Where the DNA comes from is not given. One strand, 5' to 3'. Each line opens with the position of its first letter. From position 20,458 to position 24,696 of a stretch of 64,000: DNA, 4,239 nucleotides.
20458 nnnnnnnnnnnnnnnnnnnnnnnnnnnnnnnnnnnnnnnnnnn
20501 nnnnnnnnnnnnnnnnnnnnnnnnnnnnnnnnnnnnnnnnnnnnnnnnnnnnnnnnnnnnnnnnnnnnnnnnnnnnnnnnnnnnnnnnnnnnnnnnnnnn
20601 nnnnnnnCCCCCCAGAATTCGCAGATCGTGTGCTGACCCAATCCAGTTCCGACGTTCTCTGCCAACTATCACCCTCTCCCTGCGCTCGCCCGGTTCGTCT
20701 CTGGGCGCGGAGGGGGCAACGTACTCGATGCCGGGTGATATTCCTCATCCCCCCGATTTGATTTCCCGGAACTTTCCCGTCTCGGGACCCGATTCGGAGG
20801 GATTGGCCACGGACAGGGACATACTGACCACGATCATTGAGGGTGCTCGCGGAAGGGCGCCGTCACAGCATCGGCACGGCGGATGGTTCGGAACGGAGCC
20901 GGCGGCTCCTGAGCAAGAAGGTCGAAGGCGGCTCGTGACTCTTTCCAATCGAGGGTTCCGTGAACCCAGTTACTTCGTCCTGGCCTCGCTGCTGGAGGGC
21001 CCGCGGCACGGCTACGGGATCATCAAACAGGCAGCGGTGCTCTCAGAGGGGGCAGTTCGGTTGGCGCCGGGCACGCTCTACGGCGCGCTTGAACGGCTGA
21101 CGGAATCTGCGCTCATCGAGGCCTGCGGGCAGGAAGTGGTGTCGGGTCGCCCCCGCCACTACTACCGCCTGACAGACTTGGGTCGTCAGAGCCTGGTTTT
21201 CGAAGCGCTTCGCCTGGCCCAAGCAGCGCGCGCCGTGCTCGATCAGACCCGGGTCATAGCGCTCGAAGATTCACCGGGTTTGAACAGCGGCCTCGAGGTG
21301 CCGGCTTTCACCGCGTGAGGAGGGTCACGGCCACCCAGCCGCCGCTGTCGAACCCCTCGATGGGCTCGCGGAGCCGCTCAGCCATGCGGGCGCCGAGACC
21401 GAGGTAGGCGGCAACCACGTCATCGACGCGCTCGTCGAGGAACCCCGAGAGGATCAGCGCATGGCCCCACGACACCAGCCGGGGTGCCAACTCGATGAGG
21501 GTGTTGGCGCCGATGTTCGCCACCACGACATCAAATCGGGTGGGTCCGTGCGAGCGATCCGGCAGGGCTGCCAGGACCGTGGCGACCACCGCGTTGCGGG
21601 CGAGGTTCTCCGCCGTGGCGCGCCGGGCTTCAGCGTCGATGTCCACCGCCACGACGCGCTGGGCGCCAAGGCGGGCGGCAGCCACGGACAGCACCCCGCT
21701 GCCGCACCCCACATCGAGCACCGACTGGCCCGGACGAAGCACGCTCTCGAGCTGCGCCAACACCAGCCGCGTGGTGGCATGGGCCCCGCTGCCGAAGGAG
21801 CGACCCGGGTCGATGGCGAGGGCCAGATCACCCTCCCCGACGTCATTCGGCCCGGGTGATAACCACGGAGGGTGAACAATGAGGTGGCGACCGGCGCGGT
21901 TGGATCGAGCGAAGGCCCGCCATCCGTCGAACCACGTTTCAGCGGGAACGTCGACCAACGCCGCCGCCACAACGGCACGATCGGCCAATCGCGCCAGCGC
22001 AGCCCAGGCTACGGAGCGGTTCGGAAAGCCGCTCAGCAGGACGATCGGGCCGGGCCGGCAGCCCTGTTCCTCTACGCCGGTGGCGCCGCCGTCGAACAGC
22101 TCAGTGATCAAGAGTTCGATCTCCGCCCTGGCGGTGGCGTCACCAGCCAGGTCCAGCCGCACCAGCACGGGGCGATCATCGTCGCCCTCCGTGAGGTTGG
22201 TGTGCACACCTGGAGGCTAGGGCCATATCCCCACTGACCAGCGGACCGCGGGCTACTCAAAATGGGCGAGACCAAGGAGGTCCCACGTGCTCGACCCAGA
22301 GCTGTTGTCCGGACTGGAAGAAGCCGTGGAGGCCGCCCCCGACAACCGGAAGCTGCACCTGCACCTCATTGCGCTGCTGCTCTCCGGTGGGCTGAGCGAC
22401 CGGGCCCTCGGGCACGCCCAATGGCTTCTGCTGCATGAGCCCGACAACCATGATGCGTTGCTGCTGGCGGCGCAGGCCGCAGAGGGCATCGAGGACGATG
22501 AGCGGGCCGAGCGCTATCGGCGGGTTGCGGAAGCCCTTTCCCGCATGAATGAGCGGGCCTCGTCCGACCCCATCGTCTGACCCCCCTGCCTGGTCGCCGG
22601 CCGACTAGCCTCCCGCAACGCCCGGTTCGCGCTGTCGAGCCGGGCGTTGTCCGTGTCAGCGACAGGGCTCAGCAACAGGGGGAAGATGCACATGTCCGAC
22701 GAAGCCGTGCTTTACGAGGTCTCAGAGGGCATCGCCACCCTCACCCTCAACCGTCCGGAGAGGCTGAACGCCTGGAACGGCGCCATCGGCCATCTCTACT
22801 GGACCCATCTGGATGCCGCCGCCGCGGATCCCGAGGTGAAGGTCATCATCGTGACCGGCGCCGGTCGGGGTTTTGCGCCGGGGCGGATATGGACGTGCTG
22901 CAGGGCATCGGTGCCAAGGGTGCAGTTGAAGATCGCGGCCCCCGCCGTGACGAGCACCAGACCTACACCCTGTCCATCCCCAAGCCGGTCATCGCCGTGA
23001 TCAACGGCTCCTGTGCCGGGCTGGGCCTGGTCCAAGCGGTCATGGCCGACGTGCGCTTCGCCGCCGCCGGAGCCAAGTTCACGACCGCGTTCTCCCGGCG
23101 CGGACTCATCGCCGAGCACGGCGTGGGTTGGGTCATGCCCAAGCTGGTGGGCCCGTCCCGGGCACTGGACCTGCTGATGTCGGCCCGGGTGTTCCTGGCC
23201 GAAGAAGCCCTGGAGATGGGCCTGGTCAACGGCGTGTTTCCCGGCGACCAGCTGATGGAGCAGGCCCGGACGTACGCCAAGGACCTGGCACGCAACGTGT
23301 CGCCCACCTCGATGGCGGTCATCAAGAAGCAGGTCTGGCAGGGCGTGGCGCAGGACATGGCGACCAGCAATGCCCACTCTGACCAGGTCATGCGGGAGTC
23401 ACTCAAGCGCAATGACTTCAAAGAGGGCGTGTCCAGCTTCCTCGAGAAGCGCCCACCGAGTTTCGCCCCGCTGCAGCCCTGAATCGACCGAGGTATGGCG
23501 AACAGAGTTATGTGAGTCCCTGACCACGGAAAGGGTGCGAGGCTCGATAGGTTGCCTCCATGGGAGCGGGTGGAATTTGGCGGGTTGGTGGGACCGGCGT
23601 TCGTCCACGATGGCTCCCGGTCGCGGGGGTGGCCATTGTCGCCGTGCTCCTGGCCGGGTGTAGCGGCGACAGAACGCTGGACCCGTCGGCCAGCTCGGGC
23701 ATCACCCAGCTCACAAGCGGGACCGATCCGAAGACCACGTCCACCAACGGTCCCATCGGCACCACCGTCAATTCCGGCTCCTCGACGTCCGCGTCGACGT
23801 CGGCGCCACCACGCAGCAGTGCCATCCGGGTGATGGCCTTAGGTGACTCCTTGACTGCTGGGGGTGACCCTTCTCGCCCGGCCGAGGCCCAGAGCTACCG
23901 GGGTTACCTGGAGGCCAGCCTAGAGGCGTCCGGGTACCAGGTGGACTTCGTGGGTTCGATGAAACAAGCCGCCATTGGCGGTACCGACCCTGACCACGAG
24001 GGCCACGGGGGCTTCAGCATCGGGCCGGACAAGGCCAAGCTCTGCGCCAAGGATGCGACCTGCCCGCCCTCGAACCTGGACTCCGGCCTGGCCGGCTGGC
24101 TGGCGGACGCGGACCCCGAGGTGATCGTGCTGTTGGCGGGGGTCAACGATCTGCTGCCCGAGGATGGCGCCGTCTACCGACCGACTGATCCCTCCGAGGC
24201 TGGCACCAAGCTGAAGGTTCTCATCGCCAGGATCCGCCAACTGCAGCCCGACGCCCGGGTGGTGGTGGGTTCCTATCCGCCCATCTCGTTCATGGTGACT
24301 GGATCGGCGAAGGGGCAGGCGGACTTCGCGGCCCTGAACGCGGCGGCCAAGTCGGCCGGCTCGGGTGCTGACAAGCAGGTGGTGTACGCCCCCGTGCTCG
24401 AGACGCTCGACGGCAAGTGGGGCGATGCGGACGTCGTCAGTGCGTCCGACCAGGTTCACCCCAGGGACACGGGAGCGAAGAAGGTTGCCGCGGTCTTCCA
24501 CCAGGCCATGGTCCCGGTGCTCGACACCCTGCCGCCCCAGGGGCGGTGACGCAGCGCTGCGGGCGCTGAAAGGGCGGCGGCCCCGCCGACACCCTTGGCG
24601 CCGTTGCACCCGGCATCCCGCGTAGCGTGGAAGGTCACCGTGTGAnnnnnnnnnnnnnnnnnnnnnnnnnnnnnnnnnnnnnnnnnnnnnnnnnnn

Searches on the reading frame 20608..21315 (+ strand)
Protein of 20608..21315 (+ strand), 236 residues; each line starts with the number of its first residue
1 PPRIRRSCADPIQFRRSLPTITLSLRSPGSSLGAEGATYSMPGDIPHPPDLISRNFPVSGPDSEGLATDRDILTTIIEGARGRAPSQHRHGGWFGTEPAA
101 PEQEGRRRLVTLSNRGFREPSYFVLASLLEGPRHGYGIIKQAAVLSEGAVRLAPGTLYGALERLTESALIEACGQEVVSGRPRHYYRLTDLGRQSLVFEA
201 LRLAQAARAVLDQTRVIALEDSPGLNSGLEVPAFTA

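Call 25: search_protein_families(library=pfam, proteins=[window:20608-21315:+], max_evalue=0.01)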
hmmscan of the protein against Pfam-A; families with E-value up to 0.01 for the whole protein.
window:20608-21315:+ (236 aa): 1 family
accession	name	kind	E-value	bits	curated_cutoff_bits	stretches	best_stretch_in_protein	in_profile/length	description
PF03551.20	PadR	-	6.3e-18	65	27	1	124-196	1-73/75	Transcriptional regulator PadR-like family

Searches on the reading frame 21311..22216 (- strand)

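Call 25: search_protein_families(library=pfam, proteins=[window:21311-22216:-], max_evalue=0.01)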
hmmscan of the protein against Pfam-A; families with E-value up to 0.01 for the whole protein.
window:21311-22216:- (302 aa): 15 families
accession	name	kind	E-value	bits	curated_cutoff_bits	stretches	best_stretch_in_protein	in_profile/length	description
PF06325.19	PrmA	-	1.7e-47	162.8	22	1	86-271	88-273/296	Ribosomal protein L11 methyltransferase (PrmA)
PF05175.20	MTS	-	6.1e-11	42.7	23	1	148-234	19-105/170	Methyltransferase small domain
PF13649.12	Methyltransf_25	-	5.6e-10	40.2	27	1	166-234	1-71/97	Methyltransferase domain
PF08241.18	Methyltransf_11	-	8.2e-08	33.2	21.2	1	167-235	1-68/95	Methyltransferase domain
PF08242.18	Methyltransf_12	-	3.6e-07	31.3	30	1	167-234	1-72/98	Methyltransferase domain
PF13489.12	Methyltransf_23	-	4.8e-07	30.1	27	1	153-234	14-88/164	Methyltransferase domain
PF13847.12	Methyltransf_31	-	5.2e-07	29.9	27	1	161-234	2-81/145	Methyltransferase domain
PF01728.25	FtsJ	-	3e-05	24.5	24.1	1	159-239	18-103/181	FtsJ-like methyltransferase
PF02475.24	TRM5-TYW2_MTfase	-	3.4e-05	24.3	28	1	155-222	29-97/164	TRM5/TYW2 methyltransferase domain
PF03602.21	Cons_hypoth95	-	3.6e-05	24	24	1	163-211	42-90/182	Conserved hypothetical protein 95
PF02353.26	CMAS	-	4e-05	23.5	27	1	152-232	54-132/273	Mycolic acid cyclopropane synthetase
PF01135.25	PCMT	-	9.6e-05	22.7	20.3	1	152-210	65-123/210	Protein-L-isoaspartate(D-aspartate) O-methyltransferase (PCMT)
PF00107.32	ADH_zinc_N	-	0.0008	19.8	31.8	1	172-263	3-94/129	Zinc-binding dehydrogenase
PF12847.13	Methyltransf_18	-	0.00089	19.7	27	1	153-241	5-97/151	Methyltransferase domain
PF07021.18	MetW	-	0.0036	17.4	21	1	155-234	6-82/193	Methionine biosynthesis protein MetW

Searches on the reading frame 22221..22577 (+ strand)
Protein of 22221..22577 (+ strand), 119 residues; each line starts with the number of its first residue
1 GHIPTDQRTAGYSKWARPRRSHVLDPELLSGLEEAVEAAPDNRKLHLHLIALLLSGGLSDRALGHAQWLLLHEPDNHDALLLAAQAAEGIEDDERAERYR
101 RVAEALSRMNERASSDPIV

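Call 25: search_protein_families(library=pfam, proteins=[window:22221-22577:+], max_evalue=0.01)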
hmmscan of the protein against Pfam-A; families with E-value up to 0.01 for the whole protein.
window:22221-22577:+ (119 aa): 1 family
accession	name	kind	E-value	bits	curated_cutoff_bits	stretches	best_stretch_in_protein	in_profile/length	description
PF14559.12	TPR_19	-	0.008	16.9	25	0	32-63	14-45/68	Tetratricopeptide repeat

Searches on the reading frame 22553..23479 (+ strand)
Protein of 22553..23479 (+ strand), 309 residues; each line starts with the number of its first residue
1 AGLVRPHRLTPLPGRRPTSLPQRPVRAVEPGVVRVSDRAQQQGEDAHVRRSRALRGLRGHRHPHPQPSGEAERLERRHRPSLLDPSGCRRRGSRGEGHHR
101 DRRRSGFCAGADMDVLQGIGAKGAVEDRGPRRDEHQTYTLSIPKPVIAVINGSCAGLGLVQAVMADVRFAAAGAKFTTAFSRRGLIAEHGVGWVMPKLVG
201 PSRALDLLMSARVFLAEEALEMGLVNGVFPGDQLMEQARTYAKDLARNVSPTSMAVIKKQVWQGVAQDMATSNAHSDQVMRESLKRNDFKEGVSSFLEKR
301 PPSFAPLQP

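Call 25: search_protein_families(library=pfam, proteins=[window:22553-23479:+], max_evalue=0.01)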
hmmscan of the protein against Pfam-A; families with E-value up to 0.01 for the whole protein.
window:22553-23479:+ (309 aa): 2 families
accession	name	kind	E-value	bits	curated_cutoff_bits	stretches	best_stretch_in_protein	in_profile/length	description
PF00378.25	ECH_1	-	3.5e-39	135.1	27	1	107-304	53-248/251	Enoyl-CoA hydratase/isomerase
PF16113.10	ECH_2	-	1.1e-12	48.6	27.2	2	105-236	47-179/335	Enoyl-CoA hydratase/isomerase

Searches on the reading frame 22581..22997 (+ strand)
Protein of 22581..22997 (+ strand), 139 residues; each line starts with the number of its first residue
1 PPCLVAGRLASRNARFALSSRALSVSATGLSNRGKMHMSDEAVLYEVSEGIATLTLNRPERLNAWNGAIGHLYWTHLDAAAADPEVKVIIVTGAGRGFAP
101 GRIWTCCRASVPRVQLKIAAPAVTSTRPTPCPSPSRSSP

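Call 25: search_protein_families(library=pfam, proteins=[window:22581-22997:+], max_evalue=0.01)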
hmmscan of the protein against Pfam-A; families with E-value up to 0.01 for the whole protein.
window:22581-22997:+ (139 aa): 2 families
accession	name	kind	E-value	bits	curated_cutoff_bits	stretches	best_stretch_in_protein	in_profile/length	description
PF00378.25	ECH_1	-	6.3e-07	29.4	27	1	47-101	2-56/251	Enoyl-CoA hydratase/isomerase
PF16113.10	ECH_2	-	4.3e-06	26.9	27.2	1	52-101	2-52/335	Enoyl-CoA hydratase/isomerase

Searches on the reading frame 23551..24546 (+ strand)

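Call 25: search_protein_families(library=pfam, proteins=[window:23551-24546:+], max_evalue=0.01)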
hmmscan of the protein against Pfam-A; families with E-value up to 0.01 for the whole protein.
window:23551-24546:+ (332 aa): 2 families
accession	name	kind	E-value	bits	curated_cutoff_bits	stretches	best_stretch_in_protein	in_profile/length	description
PF13472.12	Lipase_GDSL_2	-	3.6e-19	70.4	32.9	1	96-310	1-177/178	GDSL-like Lipase/Acylhydrolase family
PF00657.28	Lipase_GDSL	-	9.8e-08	32.8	23.6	1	94-314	1-206/208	GDSL-like Lipase/Acylhydrolase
